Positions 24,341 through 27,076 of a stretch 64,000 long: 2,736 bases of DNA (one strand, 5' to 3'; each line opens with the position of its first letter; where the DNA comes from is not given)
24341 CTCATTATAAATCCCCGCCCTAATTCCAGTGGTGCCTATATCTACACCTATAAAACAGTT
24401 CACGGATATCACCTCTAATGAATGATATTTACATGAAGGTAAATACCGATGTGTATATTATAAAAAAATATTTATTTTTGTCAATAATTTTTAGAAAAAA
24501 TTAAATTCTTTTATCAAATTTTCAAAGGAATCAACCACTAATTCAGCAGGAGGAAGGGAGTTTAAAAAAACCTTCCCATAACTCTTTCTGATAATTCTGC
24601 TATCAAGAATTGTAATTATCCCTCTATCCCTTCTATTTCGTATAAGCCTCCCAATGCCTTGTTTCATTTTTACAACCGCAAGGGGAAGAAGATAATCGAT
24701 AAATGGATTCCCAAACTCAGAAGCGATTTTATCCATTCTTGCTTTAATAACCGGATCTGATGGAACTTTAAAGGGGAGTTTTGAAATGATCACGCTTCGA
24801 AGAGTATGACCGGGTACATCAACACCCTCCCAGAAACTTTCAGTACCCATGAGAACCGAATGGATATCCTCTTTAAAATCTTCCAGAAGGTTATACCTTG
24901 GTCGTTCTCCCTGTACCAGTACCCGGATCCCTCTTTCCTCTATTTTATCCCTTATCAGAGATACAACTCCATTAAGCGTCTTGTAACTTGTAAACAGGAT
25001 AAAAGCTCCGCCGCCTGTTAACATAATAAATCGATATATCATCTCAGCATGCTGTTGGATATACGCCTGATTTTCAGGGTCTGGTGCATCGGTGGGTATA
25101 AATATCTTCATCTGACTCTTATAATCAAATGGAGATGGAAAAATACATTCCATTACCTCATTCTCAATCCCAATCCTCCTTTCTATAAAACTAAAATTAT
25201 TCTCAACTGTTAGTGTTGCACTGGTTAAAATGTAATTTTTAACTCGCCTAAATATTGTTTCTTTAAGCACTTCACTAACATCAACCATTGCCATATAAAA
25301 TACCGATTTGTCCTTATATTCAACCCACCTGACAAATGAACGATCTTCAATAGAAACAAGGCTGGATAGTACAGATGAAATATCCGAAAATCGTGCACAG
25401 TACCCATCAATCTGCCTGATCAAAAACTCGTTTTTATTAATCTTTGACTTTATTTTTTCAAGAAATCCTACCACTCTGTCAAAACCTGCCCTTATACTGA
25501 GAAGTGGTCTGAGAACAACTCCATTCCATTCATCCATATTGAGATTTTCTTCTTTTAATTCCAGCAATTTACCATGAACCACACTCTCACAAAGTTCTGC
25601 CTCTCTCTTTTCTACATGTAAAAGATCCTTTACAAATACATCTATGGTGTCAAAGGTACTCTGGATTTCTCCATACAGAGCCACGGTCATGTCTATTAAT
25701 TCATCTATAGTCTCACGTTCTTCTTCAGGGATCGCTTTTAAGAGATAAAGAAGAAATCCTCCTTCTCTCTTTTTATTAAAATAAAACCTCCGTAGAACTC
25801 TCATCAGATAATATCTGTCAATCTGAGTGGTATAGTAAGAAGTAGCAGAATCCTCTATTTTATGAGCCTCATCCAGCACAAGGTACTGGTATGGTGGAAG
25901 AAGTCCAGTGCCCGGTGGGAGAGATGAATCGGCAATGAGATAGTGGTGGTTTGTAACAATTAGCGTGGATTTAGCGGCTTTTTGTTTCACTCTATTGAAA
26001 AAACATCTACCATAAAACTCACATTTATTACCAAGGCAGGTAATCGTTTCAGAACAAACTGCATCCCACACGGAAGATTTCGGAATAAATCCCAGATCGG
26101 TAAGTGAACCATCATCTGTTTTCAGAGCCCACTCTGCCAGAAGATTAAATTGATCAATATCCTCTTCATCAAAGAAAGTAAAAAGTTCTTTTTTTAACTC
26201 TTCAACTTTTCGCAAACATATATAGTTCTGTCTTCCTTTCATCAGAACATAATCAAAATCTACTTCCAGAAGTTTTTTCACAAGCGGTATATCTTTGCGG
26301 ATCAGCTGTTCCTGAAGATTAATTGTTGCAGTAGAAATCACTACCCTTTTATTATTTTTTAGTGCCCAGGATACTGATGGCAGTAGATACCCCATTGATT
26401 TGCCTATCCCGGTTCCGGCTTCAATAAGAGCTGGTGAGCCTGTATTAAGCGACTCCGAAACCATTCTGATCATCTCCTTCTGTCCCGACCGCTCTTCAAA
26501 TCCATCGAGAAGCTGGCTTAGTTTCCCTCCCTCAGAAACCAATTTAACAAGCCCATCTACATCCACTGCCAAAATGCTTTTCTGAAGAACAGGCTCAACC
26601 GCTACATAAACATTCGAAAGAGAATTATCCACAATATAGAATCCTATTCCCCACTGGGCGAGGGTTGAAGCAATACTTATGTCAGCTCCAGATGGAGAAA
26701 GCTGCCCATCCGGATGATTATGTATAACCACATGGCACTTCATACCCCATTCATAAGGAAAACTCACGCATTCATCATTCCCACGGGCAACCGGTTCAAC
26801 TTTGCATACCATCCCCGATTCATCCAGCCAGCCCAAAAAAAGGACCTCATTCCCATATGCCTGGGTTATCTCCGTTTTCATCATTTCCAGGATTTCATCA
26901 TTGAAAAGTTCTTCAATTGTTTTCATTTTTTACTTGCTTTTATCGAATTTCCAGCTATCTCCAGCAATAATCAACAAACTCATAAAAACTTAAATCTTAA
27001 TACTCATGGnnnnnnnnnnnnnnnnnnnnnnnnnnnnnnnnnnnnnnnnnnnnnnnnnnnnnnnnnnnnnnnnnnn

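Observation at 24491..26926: DinG/Rad3-family helicase fused to an N-terminal RadC-like JAB metalloenzyme domain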

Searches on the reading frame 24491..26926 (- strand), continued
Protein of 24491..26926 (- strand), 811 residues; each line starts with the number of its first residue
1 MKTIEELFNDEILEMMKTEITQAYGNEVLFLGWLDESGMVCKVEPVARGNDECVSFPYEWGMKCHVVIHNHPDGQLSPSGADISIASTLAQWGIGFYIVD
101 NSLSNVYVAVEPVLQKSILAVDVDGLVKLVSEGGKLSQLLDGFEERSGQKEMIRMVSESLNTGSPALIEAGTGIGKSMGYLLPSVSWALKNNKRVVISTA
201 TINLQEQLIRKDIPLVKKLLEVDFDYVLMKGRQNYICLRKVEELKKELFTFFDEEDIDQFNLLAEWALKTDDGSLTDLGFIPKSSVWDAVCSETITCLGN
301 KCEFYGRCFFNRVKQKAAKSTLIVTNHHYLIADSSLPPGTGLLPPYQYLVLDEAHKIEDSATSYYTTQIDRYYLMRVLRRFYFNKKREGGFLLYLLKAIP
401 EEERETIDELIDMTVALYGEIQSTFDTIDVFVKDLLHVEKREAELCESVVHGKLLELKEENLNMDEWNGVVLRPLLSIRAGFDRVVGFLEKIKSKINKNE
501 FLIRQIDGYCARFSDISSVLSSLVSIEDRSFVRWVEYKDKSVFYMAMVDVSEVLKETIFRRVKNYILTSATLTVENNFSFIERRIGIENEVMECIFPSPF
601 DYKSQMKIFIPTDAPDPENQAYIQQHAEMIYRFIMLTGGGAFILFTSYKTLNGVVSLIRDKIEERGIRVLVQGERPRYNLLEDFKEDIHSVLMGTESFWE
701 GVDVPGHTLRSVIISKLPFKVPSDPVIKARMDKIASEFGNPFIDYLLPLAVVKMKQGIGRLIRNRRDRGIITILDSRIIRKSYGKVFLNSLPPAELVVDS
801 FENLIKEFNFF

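Call 37: list_cluster_members(proteins=[P0001, P0013, P0015, P0012, P0030, P0035, P0065, P0083, P0071, P0091])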
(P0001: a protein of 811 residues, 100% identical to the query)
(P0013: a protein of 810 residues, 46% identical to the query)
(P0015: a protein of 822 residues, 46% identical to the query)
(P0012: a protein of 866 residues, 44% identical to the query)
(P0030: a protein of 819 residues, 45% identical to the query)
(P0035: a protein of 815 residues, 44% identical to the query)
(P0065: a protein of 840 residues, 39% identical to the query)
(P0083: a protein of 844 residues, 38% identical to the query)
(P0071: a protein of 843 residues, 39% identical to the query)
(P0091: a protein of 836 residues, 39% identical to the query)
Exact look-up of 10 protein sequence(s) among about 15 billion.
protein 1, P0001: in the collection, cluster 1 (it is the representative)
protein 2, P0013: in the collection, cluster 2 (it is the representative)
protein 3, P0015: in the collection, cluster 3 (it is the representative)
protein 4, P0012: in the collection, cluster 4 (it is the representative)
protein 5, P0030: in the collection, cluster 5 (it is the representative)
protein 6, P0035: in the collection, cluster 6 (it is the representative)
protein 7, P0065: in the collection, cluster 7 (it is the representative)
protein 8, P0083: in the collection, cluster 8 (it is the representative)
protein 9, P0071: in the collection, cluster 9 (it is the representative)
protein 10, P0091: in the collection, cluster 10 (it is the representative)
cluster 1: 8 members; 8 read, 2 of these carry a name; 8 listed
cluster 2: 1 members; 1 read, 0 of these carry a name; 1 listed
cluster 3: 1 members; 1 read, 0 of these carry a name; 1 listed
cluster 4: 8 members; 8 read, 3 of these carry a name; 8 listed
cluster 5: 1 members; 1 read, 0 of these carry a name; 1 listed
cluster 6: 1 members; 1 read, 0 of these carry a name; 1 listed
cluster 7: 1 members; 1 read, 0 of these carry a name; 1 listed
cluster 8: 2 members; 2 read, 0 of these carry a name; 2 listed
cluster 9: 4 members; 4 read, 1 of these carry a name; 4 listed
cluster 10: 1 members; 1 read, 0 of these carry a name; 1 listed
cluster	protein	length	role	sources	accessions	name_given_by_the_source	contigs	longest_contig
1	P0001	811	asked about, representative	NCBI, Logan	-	-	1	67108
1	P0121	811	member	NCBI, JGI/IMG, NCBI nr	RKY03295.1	MAG: hypothetical protein DRP54_00040 [Spirochaetes bacterium] | MAG: hypothetical protein DRP54_00040 [Spirochaetota bacterium]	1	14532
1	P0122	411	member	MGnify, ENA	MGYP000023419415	FL=1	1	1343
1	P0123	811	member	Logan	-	-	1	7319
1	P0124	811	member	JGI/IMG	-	-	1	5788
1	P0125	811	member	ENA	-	-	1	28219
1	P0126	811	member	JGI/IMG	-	-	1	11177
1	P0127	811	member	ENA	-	-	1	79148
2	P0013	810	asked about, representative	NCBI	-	-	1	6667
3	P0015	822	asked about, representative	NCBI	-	-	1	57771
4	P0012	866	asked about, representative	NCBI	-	-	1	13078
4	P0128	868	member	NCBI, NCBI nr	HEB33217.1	MAG TPA: DEAD/DEAH box helicase [Spirochaetes bacterium] | DEAD/DEAH box helicase [Spirochaetota bacterium]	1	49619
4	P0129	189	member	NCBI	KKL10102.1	hypothetical protein LCGC14_2559190, partial [marine sediment metagenome]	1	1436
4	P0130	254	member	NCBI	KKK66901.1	hypothetical protein LCGC14_2959450, partial [marine sediment metagenome]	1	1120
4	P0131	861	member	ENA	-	-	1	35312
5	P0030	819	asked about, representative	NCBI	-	-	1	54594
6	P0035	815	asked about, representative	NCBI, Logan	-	-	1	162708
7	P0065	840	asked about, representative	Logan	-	-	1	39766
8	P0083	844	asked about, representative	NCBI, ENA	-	-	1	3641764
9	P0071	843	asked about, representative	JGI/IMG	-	-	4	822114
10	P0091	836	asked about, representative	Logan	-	-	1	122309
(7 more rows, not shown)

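Call 45: predict_structure(alignment_id=A1)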
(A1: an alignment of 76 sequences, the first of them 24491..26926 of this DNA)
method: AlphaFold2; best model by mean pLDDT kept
length: 811 residues; sequences in the alignment: 76
mean_pLDDT: 90.8   pTM: 0.85
mean pLDDT of the five models: 90.8, 90.1, 88.8, 88.8, 88.0
residues with pLDDT >= 90: 578; 70-90: 210; 50-70: 14; < 50: 9
segments of 3 or more residues with pLDDT < 50: 442-450
pLDDT, mean of each block of 10 residues (from residue 1): 86 96 94 88 90 77 87 88 84 87 92 78 97 95 92 98 96 94 97 94 92 97 95 94 89 90 95 92 92 88 89 88 96 83 89 96 95 93 85 89 89 96 96 81 45 79 88 95 96 86 92 95 86 93 95 94 95 94 89 95 95 92 96 95 92 97 98 93 94 89 81 86 87 94 93 87 89 93 92 95 96 92
secondary structure, 60 per line:
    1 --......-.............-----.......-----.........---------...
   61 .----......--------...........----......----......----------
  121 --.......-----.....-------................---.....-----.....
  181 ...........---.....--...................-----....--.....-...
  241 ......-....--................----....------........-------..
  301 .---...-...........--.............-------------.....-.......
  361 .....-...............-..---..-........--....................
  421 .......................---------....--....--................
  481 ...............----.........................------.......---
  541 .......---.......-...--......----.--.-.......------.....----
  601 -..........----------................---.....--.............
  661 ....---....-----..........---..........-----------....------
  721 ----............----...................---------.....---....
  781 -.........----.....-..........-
elements in order (helices of 4 or more, strands of 3 or more residues): H4-7 H10-22 E28-34 E40-48 H58-61 E66-71 H80-90 E95-100 E105-110 H123-129 H135-139 H147-162 E166-170 H176-191 E195-199 H202-220 E226-229 H238-246 H248-251 H254-269 H284-290 H309-319 E322-326 H327-334 E348-352 H354-365 E367-370 H371-381 H391-398 H401-443 E453-456 H459-462 H465-495 H500-524 E531-537 E541-547 H551-557 E564-569 H579-585 E592-596 H602-605 E606-611 H622-637 E641-645 H648-664 E668-671 H677-686 E690-695 H696-699 E711-714 H725-736 H741-759 E769-773 H777-780 H782-790 E795-799 H801-810

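Call 53: fold_search(model_id=the predicted structure, library=pdb)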
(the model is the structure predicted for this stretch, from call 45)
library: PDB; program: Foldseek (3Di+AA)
matches with E <= 10: 1134; with E <= 0.001: 261
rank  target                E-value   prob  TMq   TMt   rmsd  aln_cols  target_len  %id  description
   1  6fwr_A                7.7e-40  1.00  0.61  0.70   6.9       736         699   24  Structure of DinG in complex with ssDNA (released 2018-12-19)
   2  6fws_B                9.2e-37  1.00  0.53  0.61   8.4       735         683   23  Structure of DinG in complex with ssDNA and ADPBeF (released 2018-12-19)
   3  6fws_A                1.9e-36  1.00  0.52  0.60   8.8       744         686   22  Structure of DinG in complex with ssDNA and ADPBeF (released 2018-12-19)
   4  9ii8_A                2.9e-32  1.00  0.67  0.61   4.8       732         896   21  Crystal structure of Staphylococcus aureus DinG protein in complex with ssDNA (released 2025-06-25)
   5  8zef_A                2.5e-31  1.00  0.66  0.61   6.0       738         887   21  Crystal structure of Staphylococcus aureus DinG protein in complex with ssDNA and Ca2+ (released 2025-05-21)
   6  9kqh_A                8.7e-25  1.00  0.52  0.57  11.2       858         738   15  Crystal structure of Finegoldia magna DinG in complex with ssDNA and ADPNP (released 2025-12-03)
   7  4a15_A                3.2e-23  1.00  0.52  0.69   8.7       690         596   18  Crystal structure of an XPD DNA complex (released 2012-02-01)
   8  9p55                  4.6e-23  1.00  0.53  0.68   8.6       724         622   17  Structure of DNA-free long form XPD from Thermoplasma acidophilum (released 2026-01-21)
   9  8s35_M                5.3e-23  1.00  0.49  0.62  10.5       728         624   19  DNA-bound Type IV-A3 CRISPR effector in complex with DinG helicase from K. pneumoniae (state I) (released 2024-11-06)
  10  8v44                  1.1e-22  1.00  0.50  0.67   7.9       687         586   16  N-terminal truncation of CRISPR-associated DinG (released 2024-01-17)
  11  8e2w                  1.3e-22  1.00  0.52  0.68   7.9       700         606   16  Structure of CRISPR-Associated DinG (released 2023-06-21)
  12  9pd3_B                2.0e-22  1.00  0.54  0.62   8.9       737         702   16  NER dual incision complex - DuIS (released 2026-02-18)
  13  7xex_A                2.8e-22  1.00  0.51  0.69   7.7       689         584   17  Crystal strucutre of apoCasDinG (released 2023-07-26)
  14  7xf0_A                3.7e-22  1.00  0.51  0.67   7.4       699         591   17  Crystal strucutre of CasDinG in complex with ATP (released 2023-07-26)
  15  5h8w_A                3.9e-22  1.00  0.49  0.64   9.0       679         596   18  XPD mechanism (released 2016-01-13)
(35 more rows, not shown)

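Call 66: search_protein_families(library=padloc, proteins=[window:24491-26926:-, L086:7024-7992:+], max_evalue=0.001)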
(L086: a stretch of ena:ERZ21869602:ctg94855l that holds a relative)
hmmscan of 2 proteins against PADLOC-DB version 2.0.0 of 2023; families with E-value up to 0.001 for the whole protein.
window:24491-26926:- (811 aa): 7 families
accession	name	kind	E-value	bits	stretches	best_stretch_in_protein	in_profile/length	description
PDLC01439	typeIV_DinG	-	2.3e-136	453.8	1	135-803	6-568/575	CAS-IV-A; associated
PDLC01729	typeIV_DinG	-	4.3e-50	169.1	1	141-778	16-617/666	Csf4_0_IVA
PDLC01730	typeIV_DinG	-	1.2e-28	97.9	3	145-243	121-218/802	Csf4_1_IVA1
PDLC01007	typeIV_DinG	-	5e-24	82.9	3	622-785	494-663/676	CRISPR type AFERR-associated DEAD/DEAH-box helicase Csf4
PDLC01321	typeIV_DinG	-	4.5e-23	79.9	2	150-380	3-220/559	CAS-IV-A; associated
PDLC01731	typeIV_DinG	-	2.1e-20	71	1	544-767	269-479/526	Csf4_2_IVA1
PDLC01732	typeIV_DinG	-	3.2e-08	30.8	1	604-778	411-591/648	Csf4_3_IVE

L086:7024-7992:+ (322 aa): 0 families

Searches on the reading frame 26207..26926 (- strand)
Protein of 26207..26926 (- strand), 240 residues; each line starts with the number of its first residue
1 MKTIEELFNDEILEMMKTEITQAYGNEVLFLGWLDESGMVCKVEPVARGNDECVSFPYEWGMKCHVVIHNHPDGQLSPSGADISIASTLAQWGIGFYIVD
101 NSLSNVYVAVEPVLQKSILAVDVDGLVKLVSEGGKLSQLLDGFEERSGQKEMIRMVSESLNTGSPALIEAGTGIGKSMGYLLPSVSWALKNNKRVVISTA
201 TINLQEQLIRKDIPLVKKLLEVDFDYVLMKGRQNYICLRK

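Call 67: search_dna_similar(query=window:26207-26926:-, collection=plasmids, mode=protein, max_evalue=0.00001, max_rows=15)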
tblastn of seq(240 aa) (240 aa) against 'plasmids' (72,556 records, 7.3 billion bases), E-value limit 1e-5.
Records with a match: 1074; places in all: 1141; records where one place covers at least 80% of the query: 1.
Best place of each record, by identity: <60% 1074.
By first word of the organism name: Klebsiella 774; Citrobacter 75; Escherichia 36; Providencia 36; Xanthomonas 23; Pseudoalteromonas 14; Vibrio 13; Paenibacillus 9; Proteus 7; Enterobacter 6; and 53 more.
By predicted mobility (MOB-suite, as given by PLSDB): conjugative 512; non-mobilizable 473; mobilizable 89.
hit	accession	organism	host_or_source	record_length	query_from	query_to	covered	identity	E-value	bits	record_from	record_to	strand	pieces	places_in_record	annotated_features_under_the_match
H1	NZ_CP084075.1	Fusobacterium vincentii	-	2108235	8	239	97%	32.8%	1e-34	137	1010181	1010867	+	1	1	none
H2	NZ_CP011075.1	Brevibacillus laterosporus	Oryza sativa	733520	106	240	56%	41.5%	8e-25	109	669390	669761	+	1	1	dinG: ATP-dependent DNA helicase DinG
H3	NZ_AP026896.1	Aeromonas caviae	Microbe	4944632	112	240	54%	41.1%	6e-21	98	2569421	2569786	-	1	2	none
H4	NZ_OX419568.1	Bacillus subtilis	garden soil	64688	124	240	49%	43.8%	2e-22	102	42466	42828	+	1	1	helicase C-terminal domain-containing protein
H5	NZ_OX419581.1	Bacillus subtilis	garden soil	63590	124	240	49%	43.8%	2e-22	102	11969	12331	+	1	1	helicase C-terminal domain-containing protein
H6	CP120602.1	Bacillus subtilis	cell culture,cornstarch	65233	124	240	49%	43.8%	2e-22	102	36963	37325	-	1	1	helicase C-terminal domain-containing protein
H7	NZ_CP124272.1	Paraclostridium sordellii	Vulpes vulpes,whole organism,intestine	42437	86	240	65%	32.7%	1e-13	77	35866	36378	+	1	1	helicase C-terminal domain-containing protein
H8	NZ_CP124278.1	Paraclostridium sordellii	Vulpes vulpes,whole organism,intestine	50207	86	240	65%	32.7%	1e-13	77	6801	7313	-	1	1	DEAD/DEAH box helicase family protein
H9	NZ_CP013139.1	Pseudoalteromonas sp. Bsw20308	seawater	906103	117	237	50%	41.0%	9e-18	89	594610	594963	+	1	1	ATP-dependent DNA helicase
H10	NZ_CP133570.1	Pseudoalteromonas sp. HL-AS1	sediment core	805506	117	237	50%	41.0%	2e-17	88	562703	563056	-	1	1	ATP-dependent DNA helicase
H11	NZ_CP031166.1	Euzebya pacifica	-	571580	104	240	57%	35.8%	7e-15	81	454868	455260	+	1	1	ATP-dependent DNA helicase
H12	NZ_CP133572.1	Pseudoalteromonas sp. HL-AS2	sediment core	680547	116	237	51%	39.8%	2e-17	88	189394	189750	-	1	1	ATP-dependent DNA helicase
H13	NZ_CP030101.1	Listeria monocytogenes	Environment,water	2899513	146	240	40%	50.5%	1e-18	91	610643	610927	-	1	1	none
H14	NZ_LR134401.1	Listeria monocytogenes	Homo sapiens,Vein blood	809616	146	240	40%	50.5%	2e-18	91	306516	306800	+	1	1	dinG: ATP-dependent DNA helicase DinG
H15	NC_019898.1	Thermobacillus composti KWC4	-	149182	124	240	49%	40.8%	2e-21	100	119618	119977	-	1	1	ATP-dependent DNA helicase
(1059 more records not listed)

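Call 68: search_dna_similar(query=window:26207-26926:-, collection=phages, mode=protein, max_evalue=0.00001, max_rows=15)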
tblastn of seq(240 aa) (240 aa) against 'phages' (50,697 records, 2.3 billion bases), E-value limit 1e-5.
Records with a match: 22; places in all: 22; records where one place covers at least 80% of the query: 0.
Best place of each record, by identity: <60% 22.
By first word of the organism name: Listeria 6; Bacteriophage 4; Arthrobacter 4; Bacillus 3; Enterococcus 2; Salmonella 1; Staphylococcus 1; Streptomyces 1.
By host as written in the record: Listeria monocytogenes 5; - 5; Bacillus subtilis W-23-S(r); Bacillus licheniformis ATCC 9945a 2; Arthrobacter globiformis NRRL B-2979 SEA 2; Listeria innocua ATCC 51742 1; Bacillus cereus 1; Salmonella enterica subsp. enterica serovar Kentucky 1; Enterococcus faecalis 1; and 4 more.
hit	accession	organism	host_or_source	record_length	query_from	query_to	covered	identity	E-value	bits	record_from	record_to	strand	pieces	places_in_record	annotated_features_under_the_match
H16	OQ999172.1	Listeria phage LIS04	Listeria innocua ATCC 51742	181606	129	240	47%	47.8%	2e-19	92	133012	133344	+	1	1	DNA helicase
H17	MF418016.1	Bacillus phage vB_BceM-HSE3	Bacillus cereus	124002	129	240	47%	43.0%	2e-18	89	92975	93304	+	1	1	ATP-dependent helicase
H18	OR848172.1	Listeria phage LM 4-14-1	Listeria monocytogenes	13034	146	240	40%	50.5%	4e-19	91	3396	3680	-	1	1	record has no annotation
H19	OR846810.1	Listeria phage LM 4-11-1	Listeria monocytogenes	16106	146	240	40%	50.5%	4e-19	91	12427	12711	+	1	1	record has no annotation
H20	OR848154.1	Listeria phage LM 4-14-1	Listeria monocytogenes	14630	146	240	40%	50.5%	5e-19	91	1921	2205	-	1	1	record has no annotation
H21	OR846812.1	Listeria phage LM 4-11-1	Listeria monocytogenes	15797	146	240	40%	50.5%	5e-19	91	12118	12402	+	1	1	record has no annotation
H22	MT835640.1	Bacteriophage sp.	human fecal samples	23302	136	240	44%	42.6%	2e-19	92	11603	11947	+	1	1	record has no annotation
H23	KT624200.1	Bacillus phage SP-15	Bacillus subtilis W-23-S(r); Bacillus ...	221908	126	240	48%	38.1%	4e-18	89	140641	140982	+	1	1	ATP-dependent helicase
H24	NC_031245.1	Bacillus phage SP-15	Bacillus subtilis W-23-S(r); Bacillus ...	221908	126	240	48%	38.1%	4e-18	89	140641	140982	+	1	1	DNA helicase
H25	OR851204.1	Salmonella phage S.Kent 1-2-1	Salmonella enterica subsp. enterica ...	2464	134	240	45%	40.2%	2e-19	92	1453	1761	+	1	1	record has no annotation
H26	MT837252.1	Bacteriophage sp.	human fecal samples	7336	142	240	41%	43.4%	5e-15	79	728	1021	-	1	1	record has no annotation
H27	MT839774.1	Bacteriophage sp.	human fecal samples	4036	142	240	41%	41.7%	2e-18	89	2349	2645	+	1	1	record has no annotation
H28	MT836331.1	Bacteriophage sp.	human fecal samples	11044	142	240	41%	39.8%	2e-17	87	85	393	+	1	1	record has no annotation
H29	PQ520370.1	Enterococcus phage IME_EF3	-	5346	141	240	42%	35.3%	2e-11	69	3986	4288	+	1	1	record has no annotation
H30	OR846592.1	Enterococcus phage Efs 1-1-1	Enterococcus faecalis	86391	141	240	42%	35.3%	3e-11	68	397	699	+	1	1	record has no annotation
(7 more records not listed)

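Call 69: get_annotated_region(hit=H1, flank=7000)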
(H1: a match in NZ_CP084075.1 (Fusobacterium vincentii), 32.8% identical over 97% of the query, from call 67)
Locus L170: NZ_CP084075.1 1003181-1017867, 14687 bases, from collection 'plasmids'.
description: Fusobacterium vincentii strain SB055 plasmid pSB055A, complete sequence
organism: Fusobacterium vincentii (NCBI taxid 155615)
taxonomy: Bacteria; Fusobacteriota; Fusobacteriia; Fusobacteriales; Fusobacteriaceae; Fusobacterium; Fusobacterium vincentii
host: -; source: -; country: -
typing (MOB-suite, as given by PLSDB): non-mobilizable
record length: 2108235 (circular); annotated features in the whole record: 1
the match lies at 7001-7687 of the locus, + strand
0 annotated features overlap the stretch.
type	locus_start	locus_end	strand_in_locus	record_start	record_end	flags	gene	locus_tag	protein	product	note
